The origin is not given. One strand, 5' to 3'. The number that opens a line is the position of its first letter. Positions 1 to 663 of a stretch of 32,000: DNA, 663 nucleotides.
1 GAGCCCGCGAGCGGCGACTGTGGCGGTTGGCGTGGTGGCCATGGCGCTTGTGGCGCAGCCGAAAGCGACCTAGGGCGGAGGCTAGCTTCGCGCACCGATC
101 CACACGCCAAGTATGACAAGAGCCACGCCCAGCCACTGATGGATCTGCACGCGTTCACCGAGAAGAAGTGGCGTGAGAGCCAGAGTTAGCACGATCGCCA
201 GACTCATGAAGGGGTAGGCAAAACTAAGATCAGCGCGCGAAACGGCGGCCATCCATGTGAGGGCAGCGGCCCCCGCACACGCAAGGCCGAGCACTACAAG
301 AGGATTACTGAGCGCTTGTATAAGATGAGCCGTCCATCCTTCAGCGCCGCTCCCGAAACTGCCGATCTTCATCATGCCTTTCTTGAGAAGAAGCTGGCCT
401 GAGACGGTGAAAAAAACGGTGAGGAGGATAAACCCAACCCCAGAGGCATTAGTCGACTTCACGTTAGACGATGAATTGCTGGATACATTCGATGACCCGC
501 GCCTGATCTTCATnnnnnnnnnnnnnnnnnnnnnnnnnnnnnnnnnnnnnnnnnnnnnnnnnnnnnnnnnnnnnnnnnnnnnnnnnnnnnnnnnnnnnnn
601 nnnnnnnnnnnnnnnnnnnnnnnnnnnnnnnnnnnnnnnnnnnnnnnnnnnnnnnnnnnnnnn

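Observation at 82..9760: Arn/Gtr-like polyprenyl-phosphate module (GT-C + ArnC-like GT2 ... ArnB/WecE-like transaminase + ArnE-like flippase) wrapped around the acyl cassette: a possible Arn-type pathway with an ACP-delivered acyl group in place of formyl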

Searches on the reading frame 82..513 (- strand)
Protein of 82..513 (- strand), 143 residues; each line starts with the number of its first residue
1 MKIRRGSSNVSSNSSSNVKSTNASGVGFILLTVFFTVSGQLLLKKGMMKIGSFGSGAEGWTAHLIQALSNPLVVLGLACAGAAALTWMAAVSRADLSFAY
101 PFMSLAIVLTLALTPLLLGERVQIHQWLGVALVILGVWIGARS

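Call 4: search_protein_families(library=pfam, proteins=[window:82-513:-], max_evalue=0.01)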
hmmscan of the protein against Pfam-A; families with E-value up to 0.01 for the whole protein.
window:82-513:- (143 aa): 3 families
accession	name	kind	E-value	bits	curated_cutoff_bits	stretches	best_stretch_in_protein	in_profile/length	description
PF00892.27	EamA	-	7.2e-09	36.5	28.2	1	21-139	31-132/135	EamA-like transporter family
PF10639.15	TMEM234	-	2.5e-05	24.7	30.1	1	42-139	14-111/113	Putative transmembrane family 234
PF05653.20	Mg_trans_NIPA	-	0.0016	18.1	26.2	1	22-138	3-117/295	Magnesium transporter NIPA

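Call 6: search_protein_families(library=ncbifam, proteins=[window:82-513:-], max_evalue=0.01)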
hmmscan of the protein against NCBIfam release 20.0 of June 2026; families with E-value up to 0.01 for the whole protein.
window:82-513:- (143 aa): 6 families
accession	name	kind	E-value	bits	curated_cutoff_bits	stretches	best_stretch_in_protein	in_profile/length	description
NF002816.2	PRK02971.1-2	equivalog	2.4e-11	44.1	99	1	31-139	5-115/120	4-amino-4-deoxy-L-arabinose-phosphoundecaprenol flippase subunit ArnF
NF011625.2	PRK15051.1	equivalog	1.3e-08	35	92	1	32-139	9-106/111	4-amino-4-deoxy-L-arabinose-phosphoundecaprenol flippase subunit ArnE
TIGR03340.1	phn_DUF6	hypoth_equivalog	2.9e-06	27.1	288.15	1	84-139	77-132/281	phosphonate utilization associated putative membrane protein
NF007934.1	PRK10650.1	equivalog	0.00027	21.4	103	1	74-138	39-104/109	multidrug/spermidine efflux SMR transporter subunit MdtI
NF051482.1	EbrB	exception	0.001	19.7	160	1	64-139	23-100/105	SMR family multidrug efflux transporter EbrB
TIGR00950.1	2A78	equivalog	0.0049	16.3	230.2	1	71-139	48-116/264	carboxylate/amino acid/amine transporter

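Call 54: find_homologous_proteins(query=window:82-462:-, max_evalue=0.001)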
Query window:82-462:- (126 aa): 69 proteins with E <= 0.001 among 381 candidates.
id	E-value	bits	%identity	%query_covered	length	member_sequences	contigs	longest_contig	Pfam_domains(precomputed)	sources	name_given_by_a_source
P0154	1.6e-71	256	100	100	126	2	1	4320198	PF00892.27,PF10639.16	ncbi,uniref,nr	ncbi:EamA family transporter [Horticoccus luteus]|uniref:EamA family transporter n=1 Tax=Horticoccus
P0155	1.4e-37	147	60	100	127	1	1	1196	PF00892.27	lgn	-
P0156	6.4e-36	141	58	99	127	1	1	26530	PF00892.27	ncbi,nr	ncbi:MAG: EamA family transporter [Opitutaceae bacterium]|nr:EamA family transporter [Opitutaceae ba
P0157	1.2e-34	137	57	100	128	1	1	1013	PF00892.27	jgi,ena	-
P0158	1.8e-31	127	55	98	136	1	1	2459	PF00892.27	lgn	-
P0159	8.1e-30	121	60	89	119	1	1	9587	PF00892.27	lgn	-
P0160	8.6e-30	121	57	91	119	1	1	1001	PF00892.27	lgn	-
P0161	9.2e-30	121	57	91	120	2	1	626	PF00892.27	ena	-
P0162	5.1e-29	119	59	89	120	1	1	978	PF00892.27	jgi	-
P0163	7.6e-29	118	54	100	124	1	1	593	PF00892.27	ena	-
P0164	8.0e-29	118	54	100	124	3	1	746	PF00892.27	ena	-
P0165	1.0e-28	118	52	97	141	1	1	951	PF00892.27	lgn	-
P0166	1.0e-28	118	54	100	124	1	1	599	PF00892.27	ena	-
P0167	2.0e-28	117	55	90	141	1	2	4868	PF00892.27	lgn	-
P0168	2.3e-28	117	50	99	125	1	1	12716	PF00892.27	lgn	-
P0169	6.1e-28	115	49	94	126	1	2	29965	PF00892.27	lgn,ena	-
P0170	1.0e-27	115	49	94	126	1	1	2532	PF00892.27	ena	-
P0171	1.7e-27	114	54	100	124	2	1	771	PF00892.27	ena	-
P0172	2.8e-27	113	49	94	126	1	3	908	PF00892.27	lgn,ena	-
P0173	4.3e-27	113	50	99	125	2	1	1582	PF00892.27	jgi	-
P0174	1.8e-26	111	52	91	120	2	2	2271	PF00892.27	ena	-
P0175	3.8e-26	110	50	93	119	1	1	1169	PF00892.27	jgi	jgi:multidrug transporter EmrE-like cation transporter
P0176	7.9e-26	109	48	94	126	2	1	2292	PF00892.27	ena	-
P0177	7.9e-26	109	49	100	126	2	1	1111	PF00892.27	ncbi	-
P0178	8.2e-26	109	54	92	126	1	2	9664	PF00892.27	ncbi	-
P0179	5.1e-25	106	49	92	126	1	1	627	PF00892.27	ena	-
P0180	3.3e-24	103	50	88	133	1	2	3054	PF00892.27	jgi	jgi:drug/metabolite transporter (DMT)-like permease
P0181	3.8e-23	100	50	88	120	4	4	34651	PF00892.27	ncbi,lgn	-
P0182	2.8e-22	97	51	89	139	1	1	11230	PF00892.27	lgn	-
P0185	1.1e-14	73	40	98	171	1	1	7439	PF00892.27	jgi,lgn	jgi:multidrug transporter EmrE-like cation transporter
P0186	1.2e-14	72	40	91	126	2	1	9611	PF00892.27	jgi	-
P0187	1.8e-14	72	44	99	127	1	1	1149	PF00892.27,PF10639.16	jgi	jgi:multidrug transporter EmrE-like cation transporter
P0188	6.0e-14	70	37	94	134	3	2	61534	PF00892.27,PF10639.16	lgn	-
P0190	7.1e-14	70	40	99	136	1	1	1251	PF00892.27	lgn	-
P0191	2.3e-13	68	36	94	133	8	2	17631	PF00892.27,PF10639.16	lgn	-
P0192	5.3e-13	67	40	94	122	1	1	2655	PF00892.27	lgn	-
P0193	8.7e-13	67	38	96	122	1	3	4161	PF00892.27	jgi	jgi:drug/metabolite transporter (DMT)-like permease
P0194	8.8e-13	66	35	94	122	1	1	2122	PF00892.27,PF00893.26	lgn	-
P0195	1.2e-12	66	41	92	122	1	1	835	PF00892.27,PF10639.16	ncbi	-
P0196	5.4e-12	64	41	92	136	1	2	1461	PF00892.27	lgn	-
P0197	8.4e-12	63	37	96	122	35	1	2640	PF00892.27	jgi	jgi:drug/metabolite transporter (DMT)-like permease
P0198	1.4e-11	63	41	92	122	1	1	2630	PF00892.27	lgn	-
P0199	1.6e-11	62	39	94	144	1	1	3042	PF00892.27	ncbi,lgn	-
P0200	4.1e-11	61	38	92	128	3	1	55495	PF00892.27,PF00893.26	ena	-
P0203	7.8e-11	60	36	94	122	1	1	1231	PF00892.27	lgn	-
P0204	8.3e-11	60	38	89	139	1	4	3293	PF00892.27,PF10639.16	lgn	-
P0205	8.5e-11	60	38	91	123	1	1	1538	PF00892.27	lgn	-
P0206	1.3e-10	60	36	94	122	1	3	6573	PF00892.27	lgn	-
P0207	1.3e-10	59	38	91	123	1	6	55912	PF00892.27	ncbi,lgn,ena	-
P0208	1.5e-10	59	38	91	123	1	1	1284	PF00892.27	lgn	-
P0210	2.2e-10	59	37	89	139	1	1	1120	PF00892.27,PF10639.16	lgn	-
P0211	2.2e-10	59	37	92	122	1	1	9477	PF00892.27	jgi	-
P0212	3.1e-10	58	36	92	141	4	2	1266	PF00892.27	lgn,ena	-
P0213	3.1e-10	58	36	92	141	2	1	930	PF00892.27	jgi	-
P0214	6.7e-10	57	36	89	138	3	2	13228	PF00892.27,PF10639.16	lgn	-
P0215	6.8e-10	57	37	91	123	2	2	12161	PF00892.27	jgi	-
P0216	1.1e-9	57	36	95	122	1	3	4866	PF00892.27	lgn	-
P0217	1.7e-8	53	37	91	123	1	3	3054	PF00892.27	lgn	-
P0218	1.1e-6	47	39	87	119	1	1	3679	PF00892.27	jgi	jgi:undecaprenyl phosphate-alpha-L-ara4N flippase subunit ArnF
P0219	1.4e-6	46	34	94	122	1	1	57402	PF00892.27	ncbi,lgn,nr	ncbi:transporter [Chromatiales bacterium (ex Bugula neritina AB1)]|nr:transporter [Chromatiales bact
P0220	3.4e-6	45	28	86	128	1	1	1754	PF00892.27,PF10639.16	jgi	jgi:drug/metabolite transporter (DMT)-like permease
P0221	2.2e-5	43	33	79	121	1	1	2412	PF00892.27,PF10639.16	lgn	-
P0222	6.6e-4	38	38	83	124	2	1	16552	PF00892.27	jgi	-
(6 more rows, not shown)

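Call 55: find_encoding_contigs(protein=P0154, flank=10000, max_places=2)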
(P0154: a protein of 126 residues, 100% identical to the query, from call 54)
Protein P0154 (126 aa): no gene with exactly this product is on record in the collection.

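Call 56: find_encoding_contigs(protein=P0156, flank=10000, max_places=2)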
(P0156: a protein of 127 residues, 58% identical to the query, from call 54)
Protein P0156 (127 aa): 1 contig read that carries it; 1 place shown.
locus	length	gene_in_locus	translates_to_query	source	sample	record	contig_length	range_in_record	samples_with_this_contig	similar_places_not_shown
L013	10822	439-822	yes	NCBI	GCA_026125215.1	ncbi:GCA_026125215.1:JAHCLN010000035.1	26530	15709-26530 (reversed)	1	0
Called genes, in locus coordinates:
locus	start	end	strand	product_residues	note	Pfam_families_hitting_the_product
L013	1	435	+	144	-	PF01041:DegT_DnrJ_EryC1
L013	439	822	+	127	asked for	PF00892:EamA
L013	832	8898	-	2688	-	PF00413:Peptidase_M10, PF13927:Ig_3, PF13927:Ig_3, PF13927:Ig_3, PF25390:WD40_RLD, PF00415:RCC1, PF13540:RCC1_2, PF00415:RCC1, +14 more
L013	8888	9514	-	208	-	-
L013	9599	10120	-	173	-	-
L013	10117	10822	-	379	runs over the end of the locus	-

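Call 57: find_encoding_contigs(protein=P0169, flank=10000, max_places=2)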
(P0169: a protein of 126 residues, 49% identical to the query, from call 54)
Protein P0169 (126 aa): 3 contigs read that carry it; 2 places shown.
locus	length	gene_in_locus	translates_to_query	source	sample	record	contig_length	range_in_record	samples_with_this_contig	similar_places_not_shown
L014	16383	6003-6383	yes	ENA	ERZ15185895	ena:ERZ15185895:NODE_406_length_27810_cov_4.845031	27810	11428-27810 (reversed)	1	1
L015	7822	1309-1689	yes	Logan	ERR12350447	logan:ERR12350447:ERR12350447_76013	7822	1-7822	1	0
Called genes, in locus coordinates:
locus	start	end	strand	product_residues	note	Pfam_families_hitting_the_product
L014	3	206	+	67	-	?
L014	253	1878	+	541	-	PF02366:PMT, PF13231:PMT_2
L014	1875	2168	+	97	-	PF00005:ABC_tran (weak)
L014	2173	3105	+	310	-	PF00535:Glycos_transf_2, PF13641:Glyco_tranf_2_3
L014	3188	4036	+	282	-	PF00132:Hexapep (faint)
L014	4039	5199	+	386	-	PF01041:DegT_DnrJ_EryC1, PF00155:Aminotran_1_2 (weak)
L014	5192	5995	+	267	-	PF05401:NodS (weak), PF13489:Methyltransf_23, PF13847:Methyltransf_31, PF08241:Methyltransf_11, PF08242:Methyltransf_12, PF13649:Methyltransf_25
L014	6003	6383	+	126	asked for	PF00892:EamA (weak)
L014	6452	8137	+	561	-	PF13231:PMT_2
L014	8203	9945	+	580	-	-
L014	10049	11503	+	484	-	PF13088:BNR_2 (faint), PF15892:BNR_4 (faint)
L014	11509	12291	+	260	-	PF01061:ABC2_membrane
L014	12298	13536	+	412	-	PF00005:ABC_tran, PF14524:Wzt_C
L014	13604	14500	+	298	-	PF13522:GATase_6, PF13537:GATase_7, PF00733:Asn_synthase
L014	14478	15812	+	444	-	PF13579:Glyco_trans_4_4 (weak), PF13692:Glyco_trans_1_4 (weak)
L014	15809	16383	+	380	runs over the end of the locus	PF13439:Glyco_transf_4, PF13477:Glyco_trans_4_2, PF13579:Glyco_trans_4_4, PF00534:Glycos_transf_1, PF13692:Glyco_trans_1_4, PF13524:Glyco_trans_1_2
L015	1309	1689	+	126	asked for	PF00892:EamA (weak)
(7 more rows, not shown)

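Call 59: find_encoding_contigs(protein=P0181, flank=10000, max_places=2)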
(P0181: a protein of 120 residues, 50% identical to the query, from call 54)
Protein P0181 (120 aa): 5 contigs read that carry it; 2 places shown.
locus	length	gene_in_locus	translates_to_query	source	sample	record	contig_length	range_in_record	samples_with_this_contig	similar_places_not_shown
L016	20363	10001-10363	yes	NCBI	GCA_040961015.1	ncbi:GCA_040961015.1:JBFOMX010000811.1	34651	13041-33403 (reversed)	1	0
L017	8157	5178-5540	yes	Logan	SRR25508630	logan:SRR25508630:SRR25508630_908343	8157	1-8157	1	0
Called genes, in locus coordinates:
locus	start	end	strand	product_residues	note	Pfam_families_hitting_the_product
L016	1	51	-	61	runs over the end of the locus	-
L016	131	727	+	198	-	PF01022:HTH_5, PF12840:HTH_20 (weak), PF13412:HTH_24 (weak), PF13545:HTH_Crp_2 (faint), PF09860:DUF2087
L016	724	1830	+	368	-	PF01321:Creatinase_N, PF00557:Peptidase_M24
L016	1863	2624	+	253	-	PF12740:PETase (faint), PF12146:Hydrolase_4, PF12697:Abhydrolase_6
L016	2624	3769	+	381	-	PF07690:MFS_1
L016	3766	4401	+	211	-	PF23023:Anti-Pycsar_Apyc1 (weak), PF00753:Lactamase_B, PF19583:ODP (faint)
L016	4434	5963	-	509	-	PF12072:RNase_Y_N, PF00013:KH_1 (weak), PF01966:HD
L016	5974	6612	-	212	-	PF27462:RecX_N, PF21982:RecX_HTH1 (faint), PF02631:RecX_HTH2, PF21981:RecX_HTH3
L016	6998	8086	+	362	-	PF01073:3Beta_HSD, PF01370:Epimerase, PF02719:Polysacc_synt_2, PF04321:RmlD_sub_bind, PF07993:NAD_binding_4, PF16363:GDP_Man_Dehyd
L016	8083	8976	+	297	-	PF00483:NTP_transferase, PF12804:NTP_transf_3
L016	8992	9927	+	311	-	PF00535:Glycos_transf_2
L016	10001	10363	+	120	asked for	PF00892:EamA (weak)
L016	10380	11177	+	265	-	PF01135:PCMT (weak), PF13489:Methyltransf_23, PF01209:Ubie_methyltran, PF05401:NodS (weak), PF13847:Methyltransf_31, PF08241:Methyltransf_11, PF08242:Methyltransf_12, PF13649:Methyltransf_25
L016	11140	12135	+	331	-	PF00535:Glycos_transf_2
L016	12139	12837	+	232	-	PF08889:WbqC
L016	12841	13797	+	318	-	-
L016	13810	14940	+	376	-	PF01041:DegT_DnrJ_EryC1, PF00155:Aminotran_1_2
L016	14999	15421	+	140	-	-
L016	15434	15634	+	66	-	-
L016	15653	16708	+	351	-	PF00294:PfkB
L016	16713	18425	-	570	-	PF01590:GAF, PF13185:GAF_2, PF13492:GAF_3, PF00989:PAS, PF08448:PAS_4, PF00211:Guanylate_cyc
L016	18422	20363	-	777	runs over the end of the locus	PF11992:TgpA_N, PF01841:Transglut_core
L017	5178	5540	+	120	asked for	PF00892:EamA (weak)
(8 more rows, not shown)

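Call 60: find_encoding_contigs(protein=P0168, flank=10000, max_places=2)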
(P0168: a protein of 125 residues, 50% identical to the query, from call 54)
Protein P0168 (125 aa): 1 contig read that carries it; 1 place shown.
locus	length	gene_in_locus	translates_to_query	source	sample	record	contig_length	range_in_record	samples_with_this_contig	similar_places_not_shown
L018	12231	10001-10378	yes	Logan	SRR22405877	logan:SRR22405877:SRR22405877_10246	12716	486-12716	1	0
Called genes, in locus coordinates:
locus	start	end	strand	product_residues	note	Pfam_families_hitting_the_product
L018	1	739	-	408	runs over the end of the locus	?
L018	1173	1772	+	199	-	-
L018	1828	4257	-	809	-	PF09586:YfhO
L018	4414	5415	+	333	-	PF00535:Glycos_transf_2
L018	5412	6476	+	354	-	PF21360:PylC-like_N, PF02655:ATP-grasp_3 (weak), PF15632:ATPgrasp_Ter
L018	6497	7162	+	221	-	PF00149:Metallophos (weak), PF12850:Metallophos_2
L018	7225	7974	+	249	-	PF25087:GMPPB_C (faint), PF00132:Hexapep, PF14602:Hexapep_2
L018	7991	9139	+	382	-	PF01041:DegT_DnrJ_EryC1, PF00155:Aminotran_1_2 (weak)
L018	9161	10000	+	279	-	PF01209:Ubie_methyltran (faint), PF13489:Methyltransf_23, PF13847:Methyltransf_31, PF08241:Methyltransf_11, PF08242:Methyltransf_12, PF13649:Methyltransf_25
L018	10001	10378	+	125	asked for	PF00892:EamA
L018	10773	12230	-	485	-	?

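Call 87: search_solved_structures(query=window:82-462:-, max_evalue=1)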
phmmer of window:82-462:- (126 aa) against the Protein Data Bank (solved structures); distinct sequences matched with E-value up to 1: 3.
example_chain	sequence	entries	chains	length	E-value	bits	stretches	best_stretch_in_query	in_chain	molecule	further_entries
9z6n_A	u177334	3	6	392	0.00046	23.7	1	8-120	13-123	Magnesium transporter NIPA2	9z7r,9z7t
9z7s_B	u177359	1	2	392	0.0014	22.2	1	8-120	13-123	Magnesium transporter NIPA2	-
6i1r_A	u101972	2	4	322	0.52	13.9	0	25-119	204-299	CMP-sialic acid transporter 1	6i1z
